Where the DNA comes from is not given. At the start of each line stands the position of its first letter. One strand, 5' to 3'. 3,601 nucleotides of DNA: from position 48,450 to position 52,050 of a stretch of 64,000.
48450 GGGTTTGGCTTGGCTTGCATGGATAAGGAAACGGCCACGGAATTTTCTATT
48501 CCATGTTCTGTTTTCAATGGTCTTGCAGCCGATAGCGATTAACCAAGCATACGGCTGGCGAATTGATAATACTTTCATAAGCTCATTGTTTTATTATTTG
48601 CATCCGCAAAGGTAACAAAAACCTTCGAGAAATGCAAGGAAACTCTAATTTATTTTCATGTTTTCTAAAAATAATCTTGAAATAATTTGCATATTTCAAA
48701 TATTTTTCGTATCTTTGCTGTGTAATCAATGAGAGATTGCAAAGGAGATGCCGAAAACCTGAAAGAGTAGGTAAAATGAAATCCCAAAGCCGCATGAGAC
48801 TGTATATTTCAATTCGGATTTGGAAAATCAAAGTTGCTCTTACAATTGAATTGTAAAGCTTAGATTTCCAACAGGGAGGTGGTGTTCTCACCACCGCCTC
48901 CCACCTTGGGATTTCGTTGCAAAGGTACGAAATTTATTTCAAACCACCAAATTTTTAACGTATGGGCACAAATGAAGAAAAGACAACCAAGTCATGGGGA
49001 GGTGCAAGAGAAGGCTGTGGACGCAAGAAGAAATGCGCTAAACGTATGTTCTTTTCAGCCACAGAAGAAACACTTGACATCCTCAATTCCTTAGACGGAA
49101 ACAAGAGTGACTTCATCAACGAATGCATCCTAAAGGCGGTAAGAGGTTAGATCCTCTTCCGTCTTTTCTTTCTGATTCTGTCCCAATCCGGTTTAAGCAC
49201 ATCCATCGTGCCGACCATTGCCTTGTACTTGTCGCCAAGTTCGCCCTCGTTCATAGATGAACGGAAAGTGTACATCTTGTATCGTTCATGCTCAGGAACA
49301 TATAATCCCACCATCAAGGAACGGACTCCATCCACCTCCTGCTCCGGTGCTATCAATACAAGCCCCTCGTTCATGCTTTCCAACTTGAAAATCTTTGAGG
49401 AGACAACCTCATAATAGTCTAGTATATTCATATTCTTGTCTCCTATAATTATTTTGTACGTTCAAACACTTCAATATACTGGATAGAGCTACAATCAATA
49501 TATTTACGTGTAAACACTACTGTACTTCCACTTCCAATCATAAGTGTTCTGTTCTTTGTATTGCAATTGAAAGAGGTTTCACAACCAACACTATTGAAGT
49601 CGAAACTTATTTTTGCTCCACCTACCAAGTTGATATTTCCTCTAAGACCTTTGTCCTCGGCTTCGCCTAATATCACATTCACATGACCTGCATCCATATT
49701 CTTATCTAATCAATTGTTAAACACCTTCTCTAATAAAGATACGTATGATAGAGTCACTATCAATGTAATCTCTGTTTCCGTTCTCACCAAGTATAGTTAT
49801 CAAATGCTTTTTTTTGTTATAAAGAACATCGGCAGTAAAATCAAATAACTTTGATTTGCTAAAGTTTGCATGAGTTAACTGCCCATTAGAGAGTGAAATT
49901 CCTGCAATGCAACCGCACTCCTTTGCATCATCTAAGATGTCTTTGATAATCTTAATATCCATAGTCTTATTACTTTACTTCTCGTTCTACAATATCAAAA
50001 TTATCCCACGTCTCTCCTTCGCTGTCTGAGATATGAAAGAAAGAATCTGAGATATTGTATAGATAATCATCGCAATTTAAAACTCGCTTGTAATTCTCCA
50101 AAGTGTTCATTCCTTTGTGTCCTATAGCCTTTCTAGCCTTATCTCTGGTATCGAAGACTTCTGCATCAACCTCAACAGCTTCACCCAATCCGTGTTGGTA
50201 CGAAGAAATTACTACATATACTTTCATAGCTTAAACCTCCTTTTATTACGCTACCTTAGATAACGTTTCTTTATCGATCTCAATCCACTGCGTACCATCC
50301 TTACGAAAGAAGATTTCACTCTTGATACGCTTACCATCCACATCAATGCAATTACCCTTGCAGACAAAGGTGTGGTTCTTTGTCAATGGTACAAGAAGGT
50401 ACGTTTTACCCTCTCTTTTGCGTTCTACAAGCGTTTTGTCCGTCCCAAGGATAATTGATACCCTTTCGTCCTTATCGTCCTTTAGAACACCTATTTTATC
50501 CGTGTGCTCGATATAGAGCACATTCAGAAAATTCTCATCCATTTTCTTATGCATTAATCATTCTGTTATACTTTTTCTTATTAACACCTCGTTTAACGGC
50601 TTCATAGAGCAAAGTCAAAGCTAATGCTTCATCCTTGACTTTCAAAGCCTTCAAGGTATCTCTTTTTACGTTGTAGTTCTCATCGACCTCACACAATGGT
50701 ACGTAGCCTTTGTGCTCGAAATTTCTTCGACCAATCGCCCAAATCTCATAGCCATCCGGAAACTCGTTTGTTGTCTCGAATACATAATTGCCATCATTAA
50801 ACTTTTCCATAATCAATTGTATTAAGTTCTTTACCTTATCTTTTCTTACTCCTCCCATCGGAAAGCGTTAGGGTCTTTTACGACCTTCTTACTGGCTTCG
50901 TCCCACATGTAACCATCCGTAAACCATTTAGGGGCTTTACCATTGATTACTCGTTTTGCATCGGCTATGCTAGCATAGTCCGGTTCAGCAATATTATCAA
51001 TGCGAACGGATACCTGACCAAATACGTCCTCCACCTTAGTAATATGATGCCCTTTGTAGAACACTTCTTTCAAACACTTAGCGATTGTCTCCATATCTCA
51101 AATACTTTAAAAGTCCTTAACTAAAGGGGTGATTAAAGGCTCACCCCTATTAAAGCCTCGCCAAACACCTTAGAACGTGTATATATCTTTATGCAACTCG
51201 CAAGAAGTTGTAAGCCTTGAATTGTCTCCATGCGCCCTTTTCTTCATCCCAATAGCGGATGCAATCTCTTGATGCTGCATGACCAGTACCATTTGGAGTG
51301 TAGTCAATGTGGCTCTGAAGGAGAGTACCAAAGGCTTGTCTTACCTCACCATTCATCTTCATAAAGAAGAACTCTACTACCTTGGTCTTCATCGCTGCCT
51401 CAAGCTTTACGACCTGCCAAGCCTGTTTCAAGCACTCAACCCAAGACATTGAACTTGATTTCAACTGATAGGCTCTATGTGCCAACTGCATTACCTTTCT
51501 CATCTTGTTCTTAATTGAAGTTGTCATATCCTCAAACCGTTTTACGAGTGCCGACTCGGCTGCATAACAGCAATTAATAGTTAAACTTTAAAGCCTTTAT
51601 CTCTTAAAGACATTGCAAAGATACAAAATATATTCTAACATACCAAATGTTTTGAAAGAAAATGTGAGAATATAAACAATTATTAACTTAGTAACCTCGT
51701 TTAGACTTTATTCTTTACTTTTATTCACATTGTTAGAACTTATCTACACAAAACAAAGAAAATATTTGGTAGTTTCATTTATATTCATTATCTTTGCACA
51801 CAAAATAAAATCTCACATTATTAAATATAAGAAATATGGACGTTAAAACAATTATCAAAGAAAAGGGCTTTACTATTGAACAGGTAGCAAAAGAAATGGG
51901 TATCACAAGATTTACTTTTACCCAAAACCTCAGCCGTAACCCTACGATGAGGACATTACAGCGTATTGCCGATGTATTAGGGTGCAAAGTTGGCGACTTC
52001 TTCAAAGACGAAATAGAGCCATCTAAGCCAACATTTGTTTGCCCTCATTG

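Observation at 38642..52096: Duplicated regulatory module: DUF2693-like gene, identical palindromic 23-nt leader and divergent HTH, present at two loci 12 kb apart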

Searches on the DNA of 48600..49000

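Call 74: search_rna_families(source=window, start=48600, end=49000, threshold=gathering, show_alignments=1)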
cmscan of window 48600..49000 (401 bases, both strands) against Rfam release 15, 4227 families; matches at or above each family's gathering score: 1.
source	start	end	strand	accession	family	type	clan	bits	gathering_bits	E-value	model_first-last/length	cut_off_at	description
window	48741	48773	+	RF02914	DUF805b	Cis-reg;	CL00115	39.6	35.6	6.3e-10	1-35/35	no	DUF805b RNA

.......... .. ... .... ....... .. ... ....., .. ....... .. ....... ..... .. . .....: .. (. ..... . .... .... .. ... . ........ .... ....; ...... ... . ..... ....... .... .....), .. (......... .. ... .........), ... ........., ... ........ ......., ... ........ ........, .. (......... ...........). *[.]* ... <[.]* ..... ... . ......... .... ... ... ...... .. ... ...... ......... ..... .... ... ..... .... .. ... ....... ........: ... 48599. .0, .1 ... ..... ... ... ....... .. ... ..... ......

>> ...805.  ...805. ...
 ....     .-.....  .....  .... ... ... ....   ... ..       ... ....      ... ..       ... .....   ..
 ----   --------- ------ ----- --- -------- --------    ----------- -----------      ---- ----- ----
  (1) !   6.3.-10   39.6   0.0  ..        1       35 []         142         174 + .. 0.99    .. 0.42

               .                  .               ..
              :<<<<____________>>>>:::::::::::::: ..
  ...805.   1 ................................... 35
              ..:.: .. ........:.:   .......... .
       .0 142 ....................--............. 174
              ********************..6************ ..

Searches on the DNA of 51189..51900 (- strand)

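Call 30: search_rna_families(source=window, start=51400, end=51900, threshold=evalue, max_evalue=10, show_alignments=3)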
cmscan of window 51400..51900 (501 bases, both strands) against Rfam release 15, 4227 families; matches with E-value up to 10: 7.
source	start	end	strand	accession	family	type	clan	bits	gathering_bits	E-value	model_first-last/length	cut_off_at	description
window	51708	51758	-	RF01711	Lnt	Cis-reg;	-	17.2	55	6.2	1-63/63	no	Lnt RNA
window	51868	51895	+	RF01317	CRISPR-DR4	Gene; CRISPR;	CL00014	16.9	35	1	1-28/28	no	CRISPR RNA direct repeat element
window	51430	51474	-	RF01081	SBWMV1_UPD-PKe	Cis-reg;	-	15.8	38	4.5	1-26/26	no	Pseudoknot of upstream pseudoknot domain (UPD) of the 3'UTR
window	51632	51699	-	RF03338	MIR4416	Gene; miRNA;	-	14.9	70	1.8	41-107/147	no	MIR4416 microRNA precursor family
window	51636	51690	+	RF01626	ceN30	Gene; snRNA; snoRNA; CD-box;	-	13.8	65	6.9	13-68/73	no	Caenorhabditis snoRNA ceN30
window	51887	51900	-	RF00489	ctRNA_p42d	Gene; antisense;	-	13.4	50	9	33-46/46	5'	ctRNA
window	51799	51838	-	RF02189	ST7-OT4_3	Gene; lncRNA;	-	9.3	50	8.6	263-302/302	no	ST7 overlapping transcript 4 conserved region 3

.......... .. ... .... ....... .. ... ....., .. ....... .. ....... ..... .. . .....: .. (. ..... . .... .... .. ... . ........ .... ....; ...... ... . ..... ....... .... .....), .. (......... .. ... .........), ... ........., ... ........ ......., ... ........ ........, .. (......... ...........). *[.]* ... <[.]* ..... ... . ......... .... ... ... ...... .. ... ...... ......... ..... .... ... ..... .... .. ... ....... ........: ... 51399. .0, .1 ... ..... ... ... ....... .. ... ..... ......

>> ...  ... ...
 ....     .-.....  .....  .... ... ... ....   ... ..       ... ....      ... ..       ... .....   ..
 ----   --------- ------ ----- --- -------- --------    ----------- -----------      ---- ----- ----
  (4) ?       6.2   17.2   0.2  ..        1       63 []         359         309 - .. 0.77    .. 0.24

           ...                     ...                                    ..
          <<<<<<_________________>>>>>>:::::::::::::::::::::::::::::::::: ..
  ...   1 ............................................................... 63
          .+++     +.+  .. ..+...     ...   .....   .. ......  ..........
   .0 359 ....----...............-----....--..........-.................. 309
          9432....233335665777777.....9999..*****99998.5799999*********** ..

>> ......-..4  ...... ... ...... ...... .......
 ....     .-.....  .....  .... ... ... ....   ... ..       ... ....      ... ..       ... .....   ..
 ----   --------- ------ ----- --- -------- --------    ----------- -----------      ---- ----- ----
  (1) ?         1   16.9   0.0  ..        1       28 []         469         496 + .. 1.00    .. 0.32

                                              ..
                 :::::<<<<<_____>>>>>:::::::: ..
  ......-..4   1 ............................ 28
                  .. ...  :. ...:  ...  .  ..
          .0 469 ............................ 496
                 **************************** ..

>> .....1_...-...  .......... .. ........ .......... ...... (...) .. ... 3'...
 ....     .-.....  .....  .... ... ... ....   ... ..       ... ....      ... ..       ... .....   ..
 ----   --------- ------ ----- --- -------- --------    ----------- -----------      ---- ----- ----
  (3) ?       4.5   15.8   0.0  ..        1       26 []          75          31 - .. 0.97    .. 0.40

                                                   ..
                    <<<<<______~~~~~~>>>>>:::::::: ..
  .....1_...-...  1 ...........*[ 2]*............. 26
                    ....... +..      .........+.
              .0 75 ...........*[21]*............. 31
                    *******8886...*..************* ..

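Call 37: search_rna_families(sources=[L195, L197, L199, L200, L202, L203, L204, L205, L206, L207, L210, L211, L213, L216], threshold=gathering)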
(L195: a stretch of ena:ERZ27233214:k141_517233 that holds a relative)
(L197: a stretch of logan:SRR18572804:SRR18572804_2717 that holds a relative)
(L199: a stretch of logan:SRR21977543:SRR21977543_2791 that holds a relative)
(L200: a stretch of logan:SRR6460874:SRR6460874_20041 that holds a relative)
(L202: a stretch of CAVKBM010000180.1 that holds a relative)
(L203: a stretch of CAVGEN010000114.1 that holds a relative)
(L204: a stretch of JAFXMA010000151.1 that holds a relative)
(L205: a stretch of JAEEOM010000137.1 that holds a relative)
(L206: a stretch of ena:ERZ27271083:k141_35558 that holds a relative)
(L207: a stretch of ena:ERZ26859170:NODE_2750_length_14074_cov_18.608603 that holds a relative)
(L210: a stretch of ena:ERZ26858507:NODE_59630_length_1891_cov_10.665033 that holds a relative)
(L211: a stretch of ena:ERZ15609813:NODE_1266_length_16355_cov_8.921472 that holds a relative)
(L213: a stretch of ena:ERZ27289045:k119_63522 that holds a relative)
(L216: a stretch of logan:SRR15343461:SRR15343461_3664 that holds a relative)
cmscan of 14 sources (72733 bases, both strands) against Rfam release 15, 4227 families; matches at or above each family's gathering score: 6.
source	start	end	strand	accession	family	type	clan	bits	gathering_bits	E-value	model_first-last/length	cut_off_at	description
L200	5732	5803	+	RF00005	tRNA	Gene; tRNA;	CL00001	56.2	29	2.3e-09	1-71/71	no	tRNA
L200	5594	5665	+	RF00005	tRNA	Gene; tRNA;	CL00001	56.1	29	2.4e-09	1-71/71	no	tRNA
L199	738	811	+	RF02944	c4-2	Gene; sRNA;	CL00128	47.8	41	3e-07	1-79/79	no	c4-2 RNA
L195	1297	1370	+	RF02944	c4-2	Gene; sRNA;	CL00128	47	41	5.3e-07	1-79/79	no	c4-2 RNA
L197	342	415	+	RF02944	c4-2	Gene; sRNA;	CL00128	47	41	5.3e-07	1-79/79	no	c4-2 RNA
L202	5236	5268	-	RF02914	DUF805b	Cis-reg;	CL00115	45.7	35.6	1e-09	1-35/35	no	DUF805b RNA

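Call 90: search_dna_similar(query=window:51528-51650:-, collection=phages, mode=distant, max_rows=15, max_evalue=0.01)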
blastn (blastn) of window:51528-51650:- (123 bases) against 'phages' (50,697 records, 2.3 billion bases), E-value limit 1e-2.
Records with a match: 2; places in all: 3; records where one place covers at least 80% of the query: 1.
Best place of each record, by identity: 95-99% 1; 90-95% 1.
By first word of the organism name: Bacteriophage 2.
By host as written in the record: - 2.
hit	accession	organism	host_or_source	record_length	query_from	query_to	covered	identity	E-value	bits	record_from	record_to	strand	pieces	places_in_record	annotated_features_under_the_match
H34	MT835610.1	Bacteriophage sp.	human fecal samples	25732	1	123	100%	97.6%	3e-52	209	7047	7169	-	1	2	record has no annotation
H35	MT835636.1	Bacteriophage sp.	human fecal samples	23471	1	53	43%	90.7%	7e-10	69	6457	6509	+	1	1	record has no annotation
